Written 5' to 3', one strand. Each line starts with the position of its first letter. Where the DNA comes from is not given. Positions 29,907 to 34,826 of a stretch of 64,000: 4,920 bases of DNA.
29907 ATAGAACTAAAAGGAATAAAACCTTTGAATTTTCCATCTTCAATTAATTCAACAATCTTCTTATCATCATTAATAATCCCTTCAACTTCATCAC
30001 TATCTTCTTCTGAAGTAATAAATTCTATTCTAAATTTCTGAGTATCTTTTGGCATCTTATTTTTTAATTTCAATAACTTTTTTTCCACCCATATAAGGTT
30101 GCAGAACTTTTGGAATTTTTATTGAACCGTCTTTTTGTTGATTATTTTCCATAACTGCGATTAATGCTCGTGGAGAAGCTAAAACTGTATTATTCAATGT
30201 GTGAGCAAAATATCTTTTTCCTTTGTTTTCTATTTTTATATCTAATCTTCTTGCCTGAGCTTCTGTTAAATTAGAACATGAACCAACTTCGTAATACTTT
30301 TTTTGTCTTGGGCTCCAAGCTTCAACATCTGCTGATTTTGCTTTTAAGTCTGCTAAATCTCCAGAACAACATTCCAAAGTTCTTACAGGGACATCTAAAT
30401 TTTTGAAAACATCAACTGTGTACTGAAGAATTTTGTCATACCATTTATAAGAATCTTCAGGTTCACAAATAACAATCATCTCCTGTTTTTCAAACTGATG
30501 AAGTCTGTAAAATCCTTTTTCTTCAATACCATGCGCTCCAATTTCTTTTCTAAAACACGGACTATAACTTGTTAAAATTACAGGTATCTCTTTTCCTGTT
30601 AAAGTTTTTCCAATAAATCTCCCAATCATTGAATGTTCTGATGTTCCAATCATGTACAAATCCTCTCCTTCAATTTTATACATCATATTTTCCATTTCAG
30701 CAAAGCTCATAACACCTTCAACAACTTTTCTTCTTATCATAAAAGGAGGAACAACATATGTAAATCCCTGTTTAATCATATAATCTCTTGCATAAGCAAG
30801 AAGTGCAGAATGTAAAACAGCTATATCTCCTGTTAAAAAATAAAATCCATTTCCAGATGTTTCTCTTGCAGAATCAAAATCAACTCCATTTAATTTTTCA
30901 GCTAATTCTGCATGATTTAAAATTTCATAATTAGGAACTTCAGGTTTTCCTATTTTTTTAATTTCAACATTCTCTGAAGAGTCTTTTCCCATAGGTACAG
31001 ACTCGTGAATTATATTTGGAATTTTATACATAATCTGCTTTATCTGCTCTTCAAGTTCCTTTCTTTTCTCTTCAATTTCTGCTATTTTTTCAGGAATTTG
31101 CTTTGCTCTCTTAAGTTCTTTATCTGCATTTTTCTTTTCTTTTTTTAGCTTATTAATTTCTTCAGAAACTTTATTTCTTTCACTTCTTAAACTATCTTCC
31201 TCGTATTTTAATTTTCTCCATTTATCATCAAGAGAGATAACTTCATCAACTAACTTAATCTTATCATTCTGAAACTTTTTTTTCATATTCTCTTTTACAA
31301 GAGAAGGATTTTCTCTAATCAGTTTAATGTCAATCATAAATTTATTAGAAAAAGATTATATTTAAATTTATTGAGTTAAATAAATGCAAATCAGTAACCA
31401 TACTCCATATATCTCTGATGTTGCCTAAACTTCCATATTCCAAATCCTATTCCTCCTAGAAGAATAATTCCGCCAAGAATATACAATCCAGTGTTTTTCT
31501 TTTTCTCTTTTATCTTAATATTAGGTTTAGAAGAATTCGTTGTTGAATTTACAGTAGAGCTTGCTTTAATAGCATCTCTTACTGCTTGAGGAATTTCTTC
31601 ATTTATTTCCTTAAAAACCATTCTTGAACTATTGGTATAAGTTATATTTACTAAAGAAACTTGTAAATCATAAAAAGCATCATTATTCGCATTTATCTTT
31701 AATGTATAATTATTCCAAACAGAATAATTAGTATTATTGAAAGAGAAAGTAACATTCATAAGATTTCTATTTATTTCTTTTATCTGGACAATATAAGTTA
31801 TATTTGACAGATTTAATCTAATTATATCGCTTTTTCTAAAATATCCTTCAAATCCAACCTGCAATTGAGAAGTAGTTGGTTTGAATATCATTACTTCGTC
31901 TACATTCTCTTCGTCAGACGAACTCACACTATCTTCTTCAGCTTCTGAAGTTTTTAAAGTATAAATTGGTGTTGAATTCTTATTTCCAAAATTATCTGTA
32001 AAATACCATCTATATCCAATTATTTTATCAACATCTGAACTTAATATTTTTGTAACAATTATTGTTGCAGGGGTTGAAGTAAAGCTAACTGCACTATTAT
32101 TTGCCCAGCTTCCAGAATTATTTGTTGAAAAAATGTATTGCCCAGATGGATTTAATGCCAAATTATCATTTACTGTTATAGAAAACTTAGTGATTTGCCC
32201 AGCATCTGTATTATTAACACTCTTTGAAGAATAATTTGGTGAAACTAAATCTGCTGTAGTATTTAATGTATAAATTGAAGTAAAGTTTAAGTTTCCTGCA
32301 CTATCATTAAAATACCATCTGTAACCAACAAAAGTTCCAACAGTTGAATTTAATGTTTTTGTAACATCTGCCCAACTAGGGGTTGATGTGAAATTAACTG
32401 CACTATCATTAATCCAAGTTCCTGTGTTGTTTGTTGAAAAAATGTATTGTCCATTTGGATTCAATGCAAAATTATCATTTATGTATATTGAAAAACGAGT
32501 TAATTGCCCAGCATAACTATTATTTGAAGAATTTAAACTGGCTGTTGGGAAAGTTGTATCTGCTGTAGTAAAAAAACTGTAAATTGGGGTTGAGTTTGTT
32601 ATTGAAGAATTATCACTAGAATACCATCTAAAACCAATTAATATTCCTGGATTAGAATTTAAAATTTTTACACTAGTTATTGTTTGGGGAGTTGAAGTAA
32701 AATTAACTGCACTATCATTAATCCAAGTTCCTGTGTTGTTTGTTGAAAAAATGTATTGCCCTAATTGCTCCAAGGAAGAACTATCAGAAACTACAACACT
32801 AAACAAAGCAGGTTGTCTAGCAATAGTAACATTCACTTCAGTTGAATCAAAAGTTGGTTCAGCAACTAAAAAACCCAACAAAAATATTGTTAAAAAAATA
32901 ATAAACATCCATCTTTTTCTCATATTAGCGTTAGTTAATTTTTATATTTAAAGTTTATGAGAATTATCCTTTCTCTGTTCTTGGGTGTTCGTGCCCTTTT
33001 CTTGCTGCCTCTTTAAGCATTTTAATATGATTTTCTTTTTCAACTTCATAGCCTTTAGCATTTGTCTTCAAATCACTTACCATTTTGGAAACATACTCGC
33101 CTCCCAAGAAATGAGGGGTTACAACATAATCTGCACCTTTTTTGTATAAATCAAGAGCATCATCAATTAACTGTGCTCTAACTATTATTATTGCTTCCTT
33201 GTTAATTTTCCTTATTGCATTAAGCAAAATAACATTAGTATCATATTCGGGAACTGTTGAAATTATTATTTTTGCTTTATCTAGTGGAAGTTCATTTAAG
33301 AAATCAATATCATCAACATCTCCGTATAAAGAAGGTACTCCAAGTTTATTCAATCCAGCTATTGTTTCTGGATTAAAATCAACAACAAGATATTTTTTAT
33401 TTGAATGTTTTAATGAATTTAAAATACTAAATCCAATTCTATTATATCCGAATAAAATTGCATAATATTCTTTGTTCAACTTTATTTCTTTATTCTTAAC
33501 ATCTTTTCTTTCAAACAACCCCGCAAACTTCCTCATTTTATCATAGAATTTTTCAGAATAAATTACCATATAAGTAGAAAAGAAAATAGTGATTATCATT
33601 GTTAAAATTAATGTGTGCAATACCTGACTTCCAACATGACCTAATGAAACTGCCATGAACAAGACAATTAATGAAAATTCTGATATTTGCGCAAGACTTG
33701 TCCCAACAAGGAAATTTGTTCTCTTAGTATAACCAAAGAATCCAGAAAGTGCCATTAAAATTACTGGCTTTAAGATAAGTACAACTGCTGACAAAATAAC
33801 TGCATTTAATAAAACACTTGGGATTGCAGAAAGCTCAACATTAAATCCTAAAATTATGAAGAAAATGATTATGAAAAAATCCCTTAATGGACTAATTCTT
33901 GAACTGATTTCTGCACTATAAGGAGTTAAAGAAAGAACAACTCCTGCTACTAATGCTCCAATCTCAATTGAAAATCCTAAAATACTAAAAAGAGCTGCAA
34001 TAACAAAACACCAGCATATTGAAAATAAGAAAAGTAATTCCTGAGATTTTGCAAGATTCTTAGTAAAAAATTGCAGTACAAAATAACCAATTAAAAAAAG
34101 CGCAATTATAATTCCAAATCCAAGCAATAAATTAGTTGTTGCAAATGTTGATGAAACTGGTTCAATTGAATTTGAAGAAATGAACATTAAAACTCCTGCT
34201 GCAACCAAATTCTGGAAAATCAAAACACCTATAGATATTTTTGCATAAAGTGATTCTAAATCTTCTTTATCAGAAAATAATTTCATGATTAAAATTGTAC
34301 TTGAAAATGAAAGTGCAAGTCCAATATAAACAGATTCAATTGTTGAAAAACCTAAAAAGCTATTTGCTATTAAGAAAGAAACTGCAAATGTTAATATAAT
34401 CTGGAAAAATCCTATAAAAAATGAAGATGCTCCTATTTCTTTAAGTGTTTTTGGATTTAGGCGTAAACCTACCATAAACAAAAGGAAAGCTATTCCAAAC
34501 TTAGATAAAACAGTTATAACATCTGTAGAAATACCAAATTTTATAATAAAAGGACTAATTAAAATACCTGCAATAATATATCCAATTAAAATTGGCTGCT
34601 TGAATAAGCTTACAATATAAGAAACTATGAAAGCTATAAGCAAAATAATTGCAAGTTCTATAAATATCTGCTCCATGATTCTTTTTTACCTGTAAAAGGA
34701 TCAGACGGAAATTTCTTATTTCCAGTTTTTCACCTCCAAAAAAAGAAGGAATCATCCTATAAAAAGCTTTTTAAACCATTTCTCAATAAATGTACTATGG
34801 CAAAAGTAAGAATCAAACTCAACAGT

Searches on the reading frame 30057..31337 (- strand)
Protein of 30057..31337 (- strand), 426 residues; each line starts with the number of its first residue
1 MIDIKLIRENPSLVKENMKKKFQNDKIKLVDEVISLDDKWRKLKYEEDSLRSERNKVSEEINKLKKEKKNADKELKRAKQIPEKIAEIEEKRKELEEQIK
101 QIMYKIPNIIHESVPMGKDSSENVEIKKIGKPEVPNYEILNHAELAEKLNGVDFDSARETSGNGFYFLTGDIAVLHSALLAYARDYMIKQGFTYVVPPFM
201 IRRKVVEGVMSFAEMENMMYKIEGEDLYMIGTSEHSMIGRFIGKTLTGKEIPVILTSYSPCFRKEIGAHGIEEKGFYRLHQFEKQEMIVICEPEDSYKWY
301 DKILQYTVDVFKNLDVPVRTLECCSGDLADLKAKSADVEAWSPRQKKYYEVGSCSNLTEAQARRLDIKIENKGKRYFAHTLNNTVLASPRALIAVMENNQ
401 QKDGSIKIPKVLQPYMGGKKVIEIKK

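Call 78: search_protein_families(library=pfam, proteins=[window:30057-31337:-], max_evalue=0.001)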
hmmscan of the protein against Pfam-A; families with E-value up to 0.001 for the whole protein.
window:30057-31337:- (426 aa): 2 families
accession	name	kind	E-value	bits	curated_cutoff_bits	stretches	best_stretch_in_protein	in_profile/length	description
PF02403.27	Seryl_tRNA_N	-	5.8e-28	97.7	28.2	1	1-109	1-107/108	Seryl-tRNA synthetase N-terminal domain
PF00587.30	tRNA-synt_2b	-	1e-26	94.6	29.3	1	224-399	8-179/179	tRNA synthetase class II core domain (G, H, P, S and T)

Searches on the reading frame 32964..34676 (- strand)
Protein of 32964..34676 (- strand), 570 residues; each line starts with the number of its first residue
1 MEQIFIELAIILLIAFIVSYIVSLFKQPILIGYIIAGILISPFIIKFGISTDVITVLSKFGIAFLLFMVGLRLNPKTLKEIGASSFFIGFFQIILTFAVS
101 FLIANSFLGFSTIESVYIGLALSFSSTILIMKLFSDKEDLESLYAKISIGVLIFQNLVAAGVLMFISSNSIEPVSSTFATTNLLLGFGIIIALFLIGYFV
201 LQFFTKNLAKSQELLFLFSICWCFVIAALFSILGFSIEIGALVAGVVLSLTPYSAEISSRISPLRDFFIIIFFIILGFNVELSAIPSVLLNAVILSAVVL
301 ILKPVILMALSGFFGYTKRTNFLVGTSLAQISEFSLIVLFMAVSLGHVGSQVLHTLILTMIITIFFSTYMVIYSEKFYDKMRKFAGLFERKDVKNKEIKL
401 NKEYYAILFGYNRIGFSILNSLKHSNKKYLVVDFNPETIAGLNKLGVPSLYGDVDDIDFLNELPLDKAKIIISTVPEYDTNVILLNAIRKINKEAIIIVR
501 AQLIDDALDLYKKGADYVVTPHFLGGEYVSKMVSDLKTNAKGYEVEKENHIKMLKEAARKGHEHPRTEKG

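Call 78: search_protein_families(library=pfam, proteins=[window:32964-34676:-], max_evalue=0.001)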
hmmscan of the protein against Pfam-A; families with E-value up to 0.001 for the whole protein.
window:32964-34676:- (570 aa): 2 families
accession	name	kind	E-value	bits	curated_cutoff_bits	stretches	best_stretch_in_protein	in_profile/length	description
PF00999.27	Na_H_Exchanger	-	2.7e-51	175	26.2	1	13-367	2-370/375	Sodium/hydrogen exchanger, transmembrane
PF02254.24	TrkA_N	-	3.3e-22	79.4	23.8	1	407-521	2-116/116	TrkA-N domain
